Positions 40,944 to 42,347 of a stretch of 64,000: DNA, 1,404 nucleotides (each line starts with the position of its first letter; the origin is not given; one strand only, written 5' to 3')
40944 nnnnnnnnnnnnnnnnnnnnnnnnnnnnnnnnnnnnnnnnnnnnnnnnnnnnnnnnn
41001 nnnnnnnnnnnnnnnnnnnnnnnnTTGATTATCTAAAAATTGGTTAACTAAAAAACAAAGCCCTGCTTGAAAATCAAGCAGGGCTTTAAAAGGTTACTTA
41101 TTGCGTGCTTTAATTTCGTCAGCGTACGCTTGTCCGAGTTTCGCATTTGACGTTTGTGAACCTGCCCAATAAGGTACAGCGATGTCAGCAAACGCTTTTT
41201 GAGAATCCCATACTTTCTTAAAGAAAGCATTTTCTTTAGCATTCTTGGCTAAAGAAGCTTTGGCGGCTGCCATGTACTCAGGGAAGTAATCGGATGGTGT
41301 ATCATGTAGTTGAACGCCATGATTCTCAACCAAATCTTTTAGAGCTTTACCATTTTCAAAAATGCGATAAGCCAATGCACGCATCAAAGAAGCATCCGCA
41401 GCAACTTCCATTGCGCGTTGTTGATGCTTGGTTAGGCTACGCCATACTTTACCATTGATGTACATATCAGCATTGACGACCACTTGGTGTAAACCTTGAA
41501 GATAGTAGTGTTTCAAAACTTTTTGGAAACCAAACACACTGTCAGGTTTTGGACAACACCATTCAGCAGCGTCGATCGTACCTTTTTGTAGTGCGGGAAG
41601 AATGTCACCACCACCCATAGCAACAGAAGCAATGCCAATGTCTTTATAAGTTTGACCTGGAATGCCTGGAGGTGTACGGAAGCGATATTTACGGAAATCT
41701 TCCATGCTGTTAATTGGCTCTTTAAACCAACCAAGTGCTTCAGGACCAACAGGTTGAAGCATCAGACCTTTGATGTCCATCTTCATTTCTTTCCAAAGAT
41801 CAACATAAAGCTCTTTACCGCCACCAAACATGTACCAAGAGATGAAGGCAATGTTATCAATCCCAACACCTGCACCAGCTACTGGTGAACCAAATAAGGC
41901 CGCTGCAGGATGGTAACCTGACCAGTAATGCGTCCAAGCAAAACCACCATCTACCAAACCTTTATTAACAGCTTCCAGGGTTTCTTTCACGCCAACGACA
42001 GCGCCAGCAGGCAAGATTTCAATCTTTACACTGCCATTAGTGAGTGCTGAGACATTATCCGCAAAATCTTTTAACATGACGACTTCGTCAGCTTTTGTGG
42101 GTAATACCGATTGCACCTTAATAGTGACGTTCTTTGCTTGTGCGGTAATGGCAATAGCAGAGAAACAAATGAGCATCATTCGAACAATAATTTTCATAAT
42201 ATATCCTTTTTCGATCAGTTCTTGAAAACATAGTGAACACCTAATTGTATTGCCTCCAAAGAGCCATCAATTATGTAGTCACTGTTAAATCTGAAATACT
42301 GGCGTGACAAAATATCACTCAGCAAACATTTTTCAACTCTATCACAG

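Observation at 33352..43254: Complete DHPS and sulfolactate desulfonation locus (TRAP-hpsKLM, hpsN, SDR and Zn-ADH racemase pair, suyAB, comC-like, IclR regulator) in a Sox-carrying gammaproteobacterium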

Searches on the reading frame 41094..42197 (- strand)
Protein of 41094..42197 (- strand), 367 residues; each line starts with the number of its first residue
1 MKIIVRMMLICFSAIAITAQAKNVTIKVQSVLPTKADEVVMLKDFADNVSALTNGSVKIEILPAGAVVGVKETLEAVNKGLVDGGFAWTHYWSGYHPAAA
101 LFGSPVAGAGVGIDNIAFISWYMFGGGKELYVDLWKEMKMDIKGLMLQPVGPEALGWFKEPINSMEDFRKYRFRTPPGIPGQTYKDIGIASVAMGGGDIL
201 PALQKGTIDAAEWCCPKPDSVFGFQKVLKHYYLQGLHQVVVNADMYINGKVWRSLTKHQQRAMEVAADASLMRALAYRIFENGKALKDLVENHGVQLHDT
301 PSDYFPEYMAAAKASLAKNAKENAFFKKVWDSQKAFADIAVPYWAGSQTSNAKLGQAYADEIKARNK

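Call 3: search_protein_families(library=pfam, proteins=[window:41094-42197:-])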
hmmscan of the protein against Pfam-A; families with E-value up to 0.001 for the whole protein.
window:41094-42197:- (367 aa): 1 family
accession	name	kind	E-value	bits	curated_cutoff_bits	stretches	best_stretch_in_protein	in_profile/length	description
PF03480.18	DctP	-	2.9e-35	122.4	23.4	1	41-318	14-281/286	Bacterial extracellular solute-binding protein, family 7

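Call 4: search_protein_families(library=ncbifam, proteins=[window:41094-42197:-])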
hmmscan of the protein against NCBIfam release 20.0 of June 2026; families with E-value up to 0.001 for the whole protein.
window:41094-42197:- (367 aa): 2 families
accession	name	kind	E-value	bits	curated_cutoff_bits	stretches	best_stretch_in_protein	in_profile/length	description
NF037995.1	TRAP_S1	subfamily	1.9e-17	63.5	50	1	159-298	124-261/271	TRAP transporter substrate-binding protein DctP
TIGR00787.1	dctP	subfamily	2.1e-10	40.5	175.05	1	36-268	9-232/257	DctP family TRAP transporter solute-binding subunit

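Call 6: search_solved_structures(query=window:41094-42197:-, max_evalue=0.00001)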
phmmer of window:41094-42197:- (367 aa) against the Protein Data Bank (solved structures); distinct sequences matched with E-value up to 0.00001: 40.
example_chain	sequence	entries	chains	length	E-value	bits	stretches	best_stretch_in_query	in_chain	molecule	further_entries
2hzk_A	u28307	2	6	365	8.8e-35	123.7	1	12-338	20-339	TRAP-T family sorbitol/mannitol transporter, periplasmic binding protein, SmoM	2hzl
4yzz_A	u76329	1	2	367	6.6e-32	114.2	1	27-340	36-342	TRAP TRANSPORTER SOLUTE BINDING PROTEIN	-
4yic_A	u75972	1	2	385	8e-32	114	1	27-341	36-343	TRAP TRANSPORTER SOLUTE BINDING PROTEIN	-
4pe3_A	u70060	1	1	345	7.5e-29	104.2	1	21-333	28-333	TRAP dicarboxylate transporter-DctP subunit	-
2zzv_A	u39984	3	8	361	9.4e-29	103.9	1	11-263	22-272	ABC transporter, solute-binding protein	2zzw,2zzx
7ug8_A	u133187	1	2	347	1.2e-27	100.2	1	47-332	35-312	Ketoacid-binding protein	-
4pet_A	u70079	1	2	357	1e-24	90.6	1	43-306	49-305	Extracellular solute-binding protein, family 7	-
5cm6_A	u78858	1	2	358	5.2e-22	81.7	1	43-336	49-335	TRAP dicarboxylate transporter-DctP subunit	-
7e9y_A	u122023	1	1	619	8.2e-21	77.7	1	12-210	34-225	Lactate-binding periplasmic protein TTHA0766,Lactate-binding periplasmic protein TTHA0766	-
8zmz_A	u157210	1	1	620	6.9e-20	74.7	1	12-212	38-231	Lactate-binding periplasmic protein TTHA0766,Red fluorescent protein drFP583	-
4nhb_A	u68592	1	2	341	2.4e-13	53.2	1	4-310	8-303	TRAP dicarboxylate transporter-DctP subunit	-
4ng7_A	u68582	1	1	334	4e-13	52.4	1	159-333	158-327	TRAP periplasmic solute binding protein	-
4x04_A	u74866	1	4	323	1.3e-12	50.7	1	159-331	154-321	solute binding protein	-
4x8r_A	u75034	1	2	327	1.1e-08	37.9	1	24-296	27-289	TRAP dicarboxylate transporter, DctP subunit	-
4n8y_A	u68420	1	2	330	1.2e-08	37.7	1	142-332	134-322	Putative TRAP-type C4-dicarboxylate transport system, binding periplasmic protein (DctP su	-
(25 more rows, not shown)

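Call 55: search_dna_similar(query=window:41094-42197:-, collection=plasmids, mode=protein, max_rows=25, max_evalue=1e-30)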
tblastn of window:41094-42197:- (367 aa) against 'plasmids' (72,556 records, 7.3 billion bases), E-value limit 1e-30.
Records with a match: 75; places in all: 76; records where one place covers at least 80% of the query: 27.
Best place of each record, by identity: <60% 75.
By first word of the organism name: Sulfitobacter 20; Rhizobium 17; Phaeobacter 10; Sinorhizobium 5; Leisingera 2; Thioclava 2; Azospirillum 2; Rhodobacteraceae 2; Alisedimentitalea 1; Pararhizobium 1; and 13 more.
By predicted mobility (MOB-suite, as given by PLSDB): non-mobilizable 57; mobilizable 12; conjugative 6.
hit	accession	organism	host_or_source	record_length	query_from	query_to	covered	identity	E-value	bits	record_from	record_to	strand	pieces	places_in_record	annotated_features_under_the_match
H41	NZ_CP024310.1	Sinorhizobium fredii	Phaseolus vulgaris,cell culture,plant ...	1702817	9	342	91%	35.2%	2e-52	194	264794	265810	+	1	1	record has no annotation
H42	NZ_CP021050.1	Phaeobacter gallaeciensis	cell culture,Pacific plankton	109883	43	356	86%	35.7%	2e-41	162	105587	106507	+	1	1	TRAP transporter substrate-binding protein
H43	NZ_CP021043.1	Phaeobacter gallaeciensis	cell culture,Pacific plankton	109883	43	356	86%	35.7%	2e-41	162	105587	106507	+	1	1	TRAP transporter substrate-binding protein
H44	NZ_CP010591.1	Phaeobacter gallaeciensis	cell culture,clam larvae aquaculture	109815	43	356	86%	35.7%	4e-41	161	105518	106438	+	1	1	TRAP transporter substrate-binding protein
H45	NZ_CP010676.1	Phaeobacter gallaeciensis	cell culture,clam larvae aquaculture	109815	43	356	86%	35.7%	4e-41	161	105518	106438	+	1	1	TRAP transporter substrate-binding protein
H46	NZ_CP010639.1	Phaeobacter gallaeciensis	cell culture,clam aquaculture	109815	43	356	86%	35.7%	4e-41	161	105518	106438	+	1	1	TRAP transporter substrate-binding protein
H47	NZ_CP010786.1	Phaeobacter gallaeciensis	cell culture,algae aquaculture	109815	43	356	86%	35.7%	4e-41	161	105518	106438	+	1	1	TRAP transporter substrate-binding protein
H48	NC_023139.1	Phaeobacter gallaeciensis DSM 26640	-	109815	43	356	86%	35.7%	4e-41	161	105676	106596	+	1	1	TRAP transporter substrate-binding protein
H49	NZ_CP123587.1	Alisedimentitalea scapharcae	Anadara broughtonii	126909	45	356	85%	35.6%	6e-40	157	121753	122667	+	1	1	TRAP transporter substrate-binding protein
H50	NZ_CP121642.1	Rhizobium sp. CC1099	Onobrychis viciifolia,cell culture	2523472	24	341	87%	33.6%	5e-35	143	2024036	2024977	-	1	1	none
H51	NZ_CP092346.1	Rhizobium gallicum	Phaseolus vulgaris,Cell culture,nodule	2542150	24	341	87%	33.6%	6e-35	143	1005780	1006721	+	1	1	none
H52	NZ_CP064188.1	Rhizobium sp. 007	Onobrychis viciifolia,cell culture,root ...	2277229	24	341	87%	33.6%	1e-34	142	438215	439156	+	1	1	none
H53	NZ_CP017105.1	Rhizobium gallicum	Phaseolus vulgaris,Whole ...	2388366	24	341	87%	33.6%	2e-34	141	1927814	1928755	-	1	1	none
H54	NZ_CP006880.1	Rhizobium gallicum bv. gallicum R602sp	Phaseolus vulgaris,whole ...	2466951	24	341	87%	33.6%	4e-34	140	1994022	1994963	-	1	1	record has no annotation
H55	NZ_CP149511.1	Pararhizobium sp. A13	Aeschynomene indica,cell ...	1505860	24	341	87%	33.3%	3e-35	144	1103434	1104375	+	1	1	none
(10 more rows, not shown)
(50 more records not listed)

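Call 63: find_related_loci(query=window:41094-42197:-, collection=metagenome_contigs, flank=9000)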
Query window:41094-42197:- (367 aa) in metagenome_contigs; peptide patterns used: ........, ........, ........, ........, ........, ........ (x = any residue, [..] = any of these).
600 stretches matched a pattern (row limit reached: there are more); 553 encode a relative of the query (tblastn E <= 1e-3); the best 80 are kept; 80 distinct loci.
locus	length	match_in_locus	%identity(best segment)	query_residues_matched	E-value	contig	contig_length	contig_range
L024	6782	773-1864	82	4-361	0e+0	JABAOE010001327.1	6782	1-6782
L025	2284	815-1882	80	9-363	0e+0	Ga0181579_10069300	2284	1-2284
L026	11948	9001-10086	80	2-361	0e+0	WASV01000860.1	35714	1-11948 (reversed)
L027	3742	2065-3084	83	24-363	0e+0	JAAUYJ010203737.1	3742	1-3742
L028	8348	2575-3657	79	9-365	0e+0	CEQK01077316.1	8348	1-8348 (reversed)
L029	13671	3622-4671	81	14-363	0e+0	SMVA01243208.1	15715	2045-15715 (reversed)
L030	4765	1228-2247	83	24-363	0e+0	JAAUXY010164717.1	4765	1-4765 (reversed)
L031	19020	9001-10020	83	20-359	0e+0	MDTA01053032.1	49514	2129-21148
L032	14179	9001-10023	83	18-358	0e+0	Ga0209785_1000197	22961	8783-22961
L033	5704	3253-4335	78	4-363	0e+0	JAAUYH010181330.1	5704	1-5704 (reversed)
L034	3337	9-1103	78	1-362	0e+0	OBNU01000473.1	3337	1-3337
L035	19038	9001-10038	81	18-363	0e+0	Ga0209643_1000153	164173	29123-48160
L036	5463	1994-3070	76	1-363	0e+0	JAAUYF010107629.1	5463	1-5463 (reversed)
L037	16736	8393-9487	78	1-362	0e+0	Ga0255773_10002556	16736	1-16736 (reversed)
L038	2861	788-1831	81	14-361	0e+0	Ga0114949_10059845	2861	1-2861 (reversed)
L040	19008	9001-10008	83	24-359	0e+0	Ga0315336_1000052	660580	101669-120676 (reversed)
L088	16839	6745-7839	72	1-363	0e+0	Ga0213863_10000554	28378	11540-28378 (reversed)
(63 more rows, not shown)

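Call 72: get_annotated_region(hit=H48, flank=6000)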
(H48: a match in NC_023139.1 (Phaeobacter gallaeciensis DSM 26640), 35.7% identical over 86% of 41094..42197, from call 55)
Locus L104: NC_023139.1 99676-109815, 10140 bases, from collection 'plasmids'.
description: Phaeobacter gallaeciensis DSM 26640 plasmid pGal_C110, complete sequence
organism: Phaeobacter gallaeciensis DSM 26640 (NCBI taxid 1423144)
taxonomy: Bacteria; Pseudomonadota; Alphaproteobacteria; Rhodobacterales; Roseobacteraceae; Phaeobacter; Phaeobacter gallaeciensis; Phaeobacter gallaeciensis DSM 26640
host: -; source: -; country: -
typing (MOB-suite, as given by PLSDB): non-mobilizable; replicon rep_cluster_636
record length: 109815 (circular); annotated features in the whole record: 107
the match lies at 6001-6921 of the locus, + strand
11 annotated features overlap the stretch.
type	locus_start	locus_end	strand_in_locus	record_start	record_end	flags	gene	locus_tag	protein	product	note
CDS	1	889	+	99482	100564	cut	-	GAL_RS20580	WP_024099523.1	ABC transporter ATP-binding protein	-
CDS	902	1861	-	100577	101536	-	-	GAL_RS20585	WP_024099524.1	LysR family transcriptional regulator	-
CDS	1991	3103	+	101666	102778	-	-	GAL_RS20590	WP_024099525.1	alkene reductase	-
CDS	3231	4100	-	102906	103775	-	-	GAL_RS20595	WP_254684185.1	DMT family transporter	GO:0055085 - transmembrane transport [Evidence IEA]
CDS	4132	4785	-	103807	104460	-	-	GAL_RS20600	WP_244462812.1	SDR family oxidoreductase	-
CDS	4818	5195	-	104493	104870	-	-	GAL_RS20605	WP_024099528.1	lactoylglutathione lyase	-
CDS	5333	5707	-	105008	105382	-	-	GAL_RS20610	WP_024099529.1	cupin domain-containing protein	-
CDS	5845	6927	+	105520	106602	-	-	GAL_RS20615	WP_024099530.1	TRAP transporter substrate-binding protein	-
CDS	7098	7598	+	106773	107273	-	-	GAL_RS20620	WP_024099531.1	TRAP transporter small permease subunit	-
CDS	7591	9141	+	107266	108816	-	-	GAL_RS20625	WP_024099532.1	TRAP transporter large permease subunit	-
CDS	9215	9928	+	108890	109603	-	-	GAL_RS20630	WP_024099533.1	TetR/AcrR family transcriptional regulator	GO:0006355 - regulation of DNA-templated transcription [Evidence IEA]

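Call 73: get_annotated_region(hit=H41, flank=6000)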
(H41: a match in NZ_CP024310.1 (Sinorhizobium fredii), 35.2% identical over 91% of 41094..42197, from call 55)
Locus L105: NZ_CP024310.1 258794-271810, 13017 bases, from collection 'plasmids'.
description: Sinorhizobium fredii strain NXT3 plasmid pSfreNXT3c, complete sequence
organism: Sinorhizobium fredii (NCBI taxid 380)
taxonomy: Bacteria; Pseudomonadota; Alphaproteobacteria; Hyphomicrobiales; Rhizobiaceae; Sinorhizobium; Sinorhizobium fredii
host: -; source: Phaseolus vulgaris,cell culture,plant nodule in agricultural field; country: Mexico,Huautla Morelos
typing (MOB-suite, as given by PLSDB): conjugative; relaxase MOBQ; mating-pair formation MPF_T
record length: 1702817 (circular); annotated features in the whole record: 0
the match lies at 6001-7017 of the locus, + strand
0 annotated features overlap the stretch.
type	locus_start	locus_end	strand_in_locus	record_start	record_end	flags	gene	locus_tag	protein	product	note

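Call 79: list_cluster_members(proteins=[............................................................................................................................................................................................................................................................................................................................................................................, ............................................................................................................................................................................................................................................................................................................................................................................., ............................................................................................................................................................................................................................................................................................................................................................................, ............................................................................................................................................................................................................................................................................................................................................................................, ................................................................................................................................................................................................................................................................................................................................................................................, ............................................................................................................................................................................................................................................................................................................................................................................, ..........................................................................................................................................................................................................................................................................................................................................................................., window:41094-42197:-])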
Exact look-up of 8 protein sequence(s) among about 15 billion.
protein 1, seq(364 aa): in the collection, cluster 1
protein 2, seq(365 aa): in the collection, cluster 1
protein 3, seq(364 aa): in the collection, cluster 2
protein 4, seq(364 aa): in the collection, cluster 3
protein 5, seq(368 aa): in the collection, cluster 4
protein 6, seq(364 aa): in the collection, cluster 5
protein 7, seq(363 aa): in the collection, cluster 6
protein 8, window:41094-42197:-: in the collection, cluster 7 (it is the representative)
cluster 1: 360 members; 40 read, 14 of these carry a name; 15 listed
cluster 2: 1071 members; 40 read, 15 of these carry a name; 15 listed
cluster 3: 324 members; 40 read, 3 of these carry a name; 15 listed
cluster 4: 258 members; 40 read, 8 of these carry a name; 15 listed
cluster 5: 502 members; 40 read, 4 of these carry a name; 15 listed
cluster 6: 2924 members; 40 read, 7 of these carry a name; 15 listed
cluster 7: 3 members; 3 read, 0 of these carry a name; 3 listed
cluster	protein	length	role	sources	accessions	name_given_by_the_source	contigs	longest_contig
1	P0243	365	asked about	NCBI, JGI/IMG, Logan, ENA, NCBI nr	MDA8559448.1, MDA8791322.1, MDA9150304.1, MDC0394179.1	TRAP transporter substrate-binding protein [Candidatus Pelagibacter sp.] | TRAP-type mannitol/chloroaromatic compound transport system substrate-binding protein | TRAP transporter substrate-binding protein [Candidatus Pelagibacter bacterium]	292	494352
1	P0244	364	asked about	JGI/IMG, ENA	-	-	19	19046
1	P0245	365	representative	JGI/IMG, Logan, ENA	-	TRAP-type mannitol/chloroaromatic compound transport system substrate-binding protein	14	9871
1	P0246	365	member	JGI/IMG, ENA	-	TRAP-type mannitol/chloroaromatic compound transport system substrate-binding protein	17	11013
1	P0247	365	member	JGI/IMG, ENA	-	TRAP-type mannitol/chloroaromatic compound transport system substrate-binding protein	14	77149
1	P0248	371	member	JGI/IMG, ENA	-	TRAP-type mannitol/chloroaromatic compound transport system substrate-binding protein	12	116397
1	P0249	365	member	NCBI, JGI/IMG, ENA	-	TRAP-type mannitol/chloroaromatic compound transport system substrate-binding protein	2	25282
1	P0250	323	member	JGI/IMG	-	TRAP-type mannitol/chloroaromatic compound transport system substrate-binding protein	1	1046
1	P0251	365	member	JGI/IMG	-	TRAP-type mannitol/chloroaromatic compound transport system substrate-binding protein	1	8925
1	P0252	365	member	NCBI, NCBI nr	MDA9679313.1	TRAP transporter substrate-binding protein [Candidatus Pelagibacter sp.]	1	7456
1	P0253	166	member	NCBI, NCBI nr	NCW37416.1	MAG: C4-dicarboxylate ABC transporter substrate-binding protein, partial [Proteobacteria ... | C4-dicarboxylate ABC transporter substrate-binding protein [Pseudomonadota bacterium]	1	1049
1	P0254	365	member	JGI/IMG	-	TRAP-type mannitol/chloroaromatic compound transport system substrate-binding protein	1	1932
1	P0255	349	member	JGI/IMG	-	TRAP-type mannitol/chloroaromatic compound transport system substrate-binding protein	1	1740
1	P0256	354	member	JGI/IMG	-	TRAP-type mannitol/chloroaromatic compound transport system substrate-binding protein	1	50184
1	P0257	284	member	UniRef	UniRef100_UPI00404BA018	C4-dicarboxylate ABC transporter substrate-binding protein n=1 Tax=Candidatus ...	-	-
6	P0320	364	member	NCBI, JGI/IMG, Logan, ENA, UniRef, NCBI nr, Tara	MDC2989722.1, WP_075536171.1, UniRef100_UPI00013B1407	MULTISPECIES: TRAP transporter substrate-binding protein [Candidatus Pelagibacter] | TRAP-type mannitol/chloroaromatic compound transport system substrate-binding protein | TRAP transporter substrate-binding protein n=1 Tax=Candidatus Pelagibacter TaxID=198251 ...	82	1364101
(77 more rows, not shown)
